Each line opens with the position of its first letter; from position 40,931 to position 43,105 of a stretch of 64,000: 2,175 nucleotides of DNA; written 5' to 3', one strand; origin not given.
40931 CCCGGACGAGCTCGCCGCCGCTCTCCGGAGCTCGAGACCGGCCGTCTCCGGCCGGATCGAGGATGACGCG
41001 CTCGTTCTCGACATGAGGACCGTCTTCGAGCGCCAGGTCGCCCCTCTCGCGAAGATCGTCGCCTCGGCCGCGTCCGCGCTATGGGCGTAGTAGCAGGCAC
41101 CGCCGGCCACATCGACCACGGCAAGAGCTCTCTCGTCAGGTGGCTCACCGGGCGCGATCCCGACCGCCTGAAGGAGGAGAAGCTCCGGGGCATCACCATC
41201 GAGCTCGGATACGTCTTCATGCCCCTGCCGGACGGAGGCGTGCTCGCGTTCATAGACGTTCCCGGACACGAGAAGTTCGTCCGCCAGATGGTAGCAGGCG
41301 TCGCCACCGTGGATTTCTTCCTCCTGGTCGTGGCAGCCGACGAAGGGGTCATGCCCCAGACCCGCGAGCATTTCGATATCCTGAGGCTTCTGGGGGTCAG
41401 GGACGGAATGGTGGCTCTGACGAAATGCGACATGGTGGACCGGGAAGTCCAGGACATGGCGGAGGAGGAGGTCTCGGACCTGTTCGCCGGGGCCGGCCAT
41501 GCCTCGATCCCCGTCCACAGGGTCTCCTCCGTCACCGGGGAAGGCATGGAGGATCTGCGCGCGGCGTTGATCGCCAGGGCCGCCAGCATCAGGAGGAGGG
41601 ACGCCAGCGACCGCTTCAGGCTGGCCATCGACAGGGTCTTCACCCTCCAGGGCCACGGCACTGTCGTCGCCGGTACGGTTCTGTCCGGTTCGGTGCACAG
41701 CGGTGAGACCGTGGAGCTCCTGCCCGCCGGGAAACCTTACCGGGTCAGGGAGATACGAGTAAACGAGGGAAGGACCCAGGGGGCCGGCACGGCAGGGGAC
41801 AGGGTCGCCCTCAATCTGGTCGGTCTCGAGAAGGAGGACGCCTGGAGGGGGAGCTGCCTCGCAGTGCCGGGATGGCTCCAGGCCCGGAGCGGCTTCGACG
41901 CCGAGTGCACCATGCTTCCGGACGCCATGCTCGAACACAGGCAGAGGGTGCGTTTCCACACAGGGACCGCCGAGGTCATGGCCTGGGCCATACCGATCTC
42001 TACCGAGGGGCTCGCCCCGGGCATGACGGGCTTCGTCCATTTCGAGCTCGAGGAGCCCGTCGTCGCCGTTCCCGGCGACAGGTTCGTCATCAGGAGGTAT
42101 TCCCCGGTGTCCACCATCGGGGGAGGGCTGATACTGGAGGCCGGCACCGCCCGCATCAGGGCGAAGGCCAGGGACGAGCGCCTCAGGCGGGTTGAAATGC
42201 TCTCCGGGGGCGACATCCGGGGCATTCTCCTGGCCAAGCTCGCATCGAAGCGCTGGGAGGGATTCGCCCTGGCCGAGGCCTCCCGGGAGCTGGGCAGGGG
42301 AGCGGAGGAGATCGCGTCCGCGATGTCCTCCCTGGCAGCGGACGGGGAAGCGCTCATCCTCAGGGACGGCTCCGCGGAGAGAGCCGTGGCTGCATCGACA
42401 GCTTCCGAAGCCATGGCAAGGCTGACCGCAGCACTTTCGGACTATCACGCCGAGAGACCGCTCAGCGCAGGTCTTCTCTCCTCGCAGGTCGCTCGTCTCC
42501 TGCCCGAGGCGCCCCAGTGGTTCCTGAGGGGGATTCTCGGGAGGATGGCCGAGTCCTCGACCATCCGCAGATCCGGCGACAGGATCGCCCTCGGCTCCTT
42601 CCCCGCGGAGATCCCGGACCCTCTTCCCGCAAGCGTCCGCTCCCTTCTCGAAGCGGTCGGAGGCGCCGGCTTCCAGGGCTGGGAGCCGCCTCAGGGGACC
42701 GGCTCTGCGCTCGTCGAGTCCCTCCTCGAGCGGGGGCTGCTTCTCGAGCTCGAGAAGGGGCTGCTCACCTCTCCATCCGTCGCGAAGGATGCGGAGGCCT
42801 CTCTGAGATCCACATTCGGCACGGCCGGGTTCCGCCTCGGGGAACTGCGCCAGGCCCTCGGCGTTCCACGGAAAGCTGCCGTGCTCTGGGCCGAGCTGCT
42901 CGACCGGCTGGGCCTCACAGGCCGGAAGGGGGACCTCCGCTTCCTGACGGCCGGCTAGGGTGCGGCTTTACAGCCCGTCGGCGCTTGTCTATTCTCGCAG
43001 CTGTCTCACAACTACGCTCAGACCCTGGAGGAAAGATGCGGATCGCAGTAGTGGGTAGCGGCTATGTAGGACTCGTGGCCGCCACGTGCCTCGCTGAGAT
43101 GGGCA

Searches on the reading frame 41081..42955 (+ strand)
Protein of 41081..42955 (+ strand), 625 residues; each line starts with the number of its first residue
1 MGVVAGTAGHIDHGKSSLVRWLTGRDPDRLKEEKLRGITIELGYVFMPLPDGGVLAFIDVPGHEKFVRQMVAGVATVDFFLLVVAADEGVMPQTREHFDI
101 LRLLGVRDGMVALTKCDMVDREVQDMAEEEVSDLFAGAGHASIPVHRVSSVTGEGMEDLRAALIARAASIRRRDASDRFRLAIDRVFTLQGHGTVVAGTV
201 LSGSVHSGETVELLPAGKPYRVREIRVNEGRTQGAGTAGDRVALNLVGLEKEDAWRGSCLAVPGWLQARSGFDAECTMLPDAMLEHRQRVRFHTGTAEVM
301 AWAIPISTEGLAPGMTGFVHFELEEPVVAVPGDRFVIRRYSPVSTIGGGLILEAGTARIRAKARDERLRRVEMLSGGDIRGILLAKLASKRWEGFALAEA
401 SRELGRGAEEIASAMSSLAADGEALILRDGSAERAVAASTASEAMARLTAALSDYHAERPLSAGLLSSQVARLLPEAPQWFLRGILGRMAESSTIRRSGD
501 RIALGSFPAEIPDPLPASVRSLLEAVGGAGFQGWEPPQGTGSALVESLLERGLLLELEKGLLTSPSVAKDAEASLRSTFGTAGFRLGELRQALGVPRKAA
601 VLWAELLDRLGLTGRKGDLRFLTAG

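Call 67: search_protein_families(library=pfam, proteins=[window:41081-42955:+], max_evalue=0.00001)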
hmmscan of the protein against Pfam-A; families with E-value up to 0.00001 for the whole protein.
window:41081-42955:+ (625 aa): 4 families
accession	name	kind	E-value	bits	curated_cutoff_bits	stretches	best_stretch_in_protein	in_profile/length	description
PF00009.33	GTP_EFTU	-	5.4e-34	117.9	26.5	1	6-165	7-184/188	Elongation factor Tu GTP binding domain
PF25461.1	Beta-barrel_SelB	-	1.7e-12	47.9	27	1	280-354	10-76/80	Selenocysteine-specific elongation factor, beta-barrel domain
PF09107.17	SelB-wing_3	-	2.8e-09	36.8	23.2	1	584-622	9-47/47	Elongation factor SelB, winged helix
PF03144.31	GTP_EFTU_D2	-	1.6e-07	32.1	30.3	1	193-260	1-72/73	Elongation factor Tu domain 2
